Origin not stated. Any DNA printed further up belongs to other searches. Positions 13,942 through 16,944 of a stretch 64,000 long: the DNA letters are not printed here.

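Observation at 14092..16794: AraC-type transcription factor and a TpsB secretion pore share one uninterrupted 900-codon frame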

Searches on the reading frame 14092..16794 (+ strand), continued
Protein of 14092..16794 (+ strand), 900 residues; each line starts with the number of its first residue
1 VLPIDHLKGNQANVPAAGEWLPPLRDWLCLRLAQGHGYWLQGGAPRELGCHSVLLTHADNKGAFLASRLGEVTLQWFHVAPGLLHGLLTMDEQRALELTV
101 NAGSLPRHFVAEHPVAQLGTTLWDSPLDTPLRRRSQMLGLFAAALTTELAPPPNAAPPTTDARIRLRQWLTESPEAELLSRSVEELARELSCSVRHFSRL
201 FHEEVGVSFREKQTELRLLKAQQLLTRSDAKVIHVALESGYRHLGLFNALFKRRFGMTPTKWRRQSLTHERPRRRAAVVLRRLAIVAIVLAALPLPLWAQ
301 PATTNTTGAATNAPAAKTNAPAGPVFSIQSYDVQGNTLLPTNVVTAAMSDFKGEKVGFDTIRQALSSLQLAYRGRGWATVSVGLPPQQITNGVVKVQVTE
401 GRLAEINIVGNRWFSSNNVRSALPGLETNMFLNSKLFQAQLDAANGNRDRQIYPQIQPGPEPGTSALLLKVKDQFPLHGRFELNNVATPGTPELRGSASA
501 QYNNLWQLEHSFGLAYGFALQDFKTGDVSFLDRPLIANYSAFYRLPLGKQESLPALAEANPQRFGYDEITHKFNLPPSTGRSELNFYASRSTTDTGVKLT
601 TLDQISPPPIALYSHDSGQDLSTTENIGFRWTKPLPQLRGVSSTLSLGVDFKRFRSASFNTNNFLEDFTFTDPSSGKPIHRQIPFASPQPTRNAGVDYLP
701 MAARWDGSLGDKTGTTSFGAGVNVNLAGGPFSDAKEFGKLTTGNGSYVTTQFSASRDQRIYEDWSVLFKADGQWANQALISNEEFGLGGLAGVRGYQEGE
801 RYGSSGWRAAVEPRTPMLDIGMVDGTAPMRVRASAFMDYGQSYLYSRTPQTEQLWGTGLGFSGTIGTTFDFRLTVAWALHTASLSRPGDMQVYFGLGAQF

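Call 69: find_encoding_contigs(protein=P0266, flank=500, max_places=10)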
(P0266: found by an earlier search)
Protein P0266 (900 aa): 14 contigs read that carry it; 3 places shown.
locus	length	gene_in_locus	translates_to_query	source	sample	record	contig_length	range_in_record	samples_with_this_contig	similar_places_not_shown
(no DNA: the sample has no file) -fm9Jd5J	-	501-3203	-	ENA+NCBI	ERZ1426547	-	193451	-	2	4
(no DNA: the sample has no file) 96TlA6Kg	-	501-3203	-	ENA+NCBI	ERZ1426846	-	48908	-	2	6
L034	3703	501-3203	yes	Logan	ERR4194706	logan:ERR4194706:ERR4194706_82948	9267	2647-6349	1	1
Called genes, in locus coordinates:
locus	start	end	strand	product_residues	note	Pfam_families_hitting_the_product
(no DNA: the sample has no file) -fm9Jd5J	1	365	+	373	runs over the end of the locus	-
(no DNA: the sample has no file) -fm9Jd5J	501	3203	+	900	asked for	PF00165:HTH_AraC (faint), PF12833:HTH_18, PF07244:POTRA (faint), PF08479:POTRA_2, PF03865:ShlB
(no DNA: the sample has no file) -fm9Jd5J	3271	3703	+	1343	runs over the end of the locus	PF05860:TPS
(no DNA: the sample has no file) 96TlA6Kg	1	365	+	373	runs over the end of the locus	-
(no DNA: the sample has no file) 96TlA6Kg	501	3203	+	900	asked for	PF00165:HTH_AraC (faint), PF12833:HTH_18, PF07244:POTRA (faint), PF08479:POTRA_2, PF03865:ShlB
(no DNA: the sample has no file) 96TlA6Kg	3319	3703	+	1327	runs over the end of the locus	PF05860:TPS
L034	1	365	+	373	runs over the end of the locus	-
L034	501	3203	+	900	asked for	PF00165:HTH_AraC (faint), PF12833:HTH_18, PF07244:POTRA (faint), PF08479:POTRA_2, PF03865:ShlB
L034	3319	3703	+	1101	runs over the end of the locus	?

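Call 73: fold_search(model_id=the predicted structure, library=pdb)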
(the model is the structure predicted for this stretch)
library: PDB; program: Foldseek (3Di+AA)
matches with E <= 10: 1136; with E <= 0.001: 278
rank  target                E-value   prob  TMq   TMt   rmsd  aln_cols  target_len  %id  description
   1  6wim                  9.2e-29  1.00  0.37  0.59   9.5       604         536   18  CdiB from Escherichia coli (released 2020-11-04)
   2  4ql0                  8.3e-25  1.00  0.32  0.52  22.6       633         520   16  Crystal Structure Analysis of the Membrane Transporter FhaC (double mutant V169T, I176N) (released 2015-06-17)
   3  4qky                  8.5e-22  1.00  0.33  0.59   9.0       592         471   15  Crystal Structure Analysis of the Membrane Transporter FhaC (released 2014-10-22)
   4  6wil                  9.9e-22  1.00  0.32  0.50  12.6       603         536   15  CdiB from Acinetobacter baumannii (released 2020-11-04)
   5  9cnx_A                2.7e-18  1.00  0.34  0.39  13.8       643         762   13  CryoEM structure of BAM in complex with the PTB1 closed-state inhibitor (in DDM detergent) (released 2024-12-25)
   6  8pzu_A                3.2e-18  1.00  0.34  0.38  15.1       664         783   13  Wait Complex: BAM bound Darobactin-B and Compact SurA (released 2024-09-25)
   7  4k3c                  5.6e-18  1.00  0.35  0.55  12.0       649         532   12  The crystal structure of BamA from Haemophilus ducreyi lacking POTRA domains 1-3 (released 2013-09-04)
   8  7nri_A                1.2e-17  1.00  0.34  0.38  14.6       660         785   13  Structure of the darobactin-bound E. coli BAM complex (BamABCDE) (released 2021-04-21)
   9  5d0o_A                1.8e-17  1.00  0.34  0.38  15.1       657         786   12  BamABCDE complex, outer membrane beta barrel assembly machinery entire complex (released 2016-03-09)
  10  5ayw_A                2.8e-17  1.00  0.33  0.38  14.8       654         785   12  Structure of a membrane complex (released 2016-02-24)
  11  6t1w_A                3.1e-17  1.00  0.34  0.39  12.8       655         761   13  Structure of E. coli BamA in complex with lipoprotein RcsF (released 2020-05-13)
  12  9n2f_A                3.8e-17  1.00  0.33  0.40  20.2       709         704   12  Cryo-EM structure of F. johnsoniae BamAD (released 2025-07-16)
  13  3njt                  5.2e-17  1.00  0.31  0.57   9.4       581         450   13  Crystal structure of the R450A mutant of the membrane protein FhaC (released 2010-11-03)
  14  6lyq_A                6.1e-17  1.00  0.33  0.37  14.8       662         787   12  Structure of the BAM complex (released 2021-01-06)
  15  7bnq_A                7.2e-17  1.00  0.34  0.40  14.4       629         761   13  Lateral-closed conformation of the lid-locked BAM complex (BamA E435C S665C, BamBDCE) by cryoEM (released 2021-06-02)
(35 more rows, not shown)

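Call 75: search_protein_families(library=padloc, proteins=[window:14092-16791:+], max_evalue=0.001)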
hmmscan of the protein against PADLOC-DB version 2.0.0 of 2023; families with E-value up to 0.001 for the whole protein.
window:14092-16791:+ (900 aa): 0 families
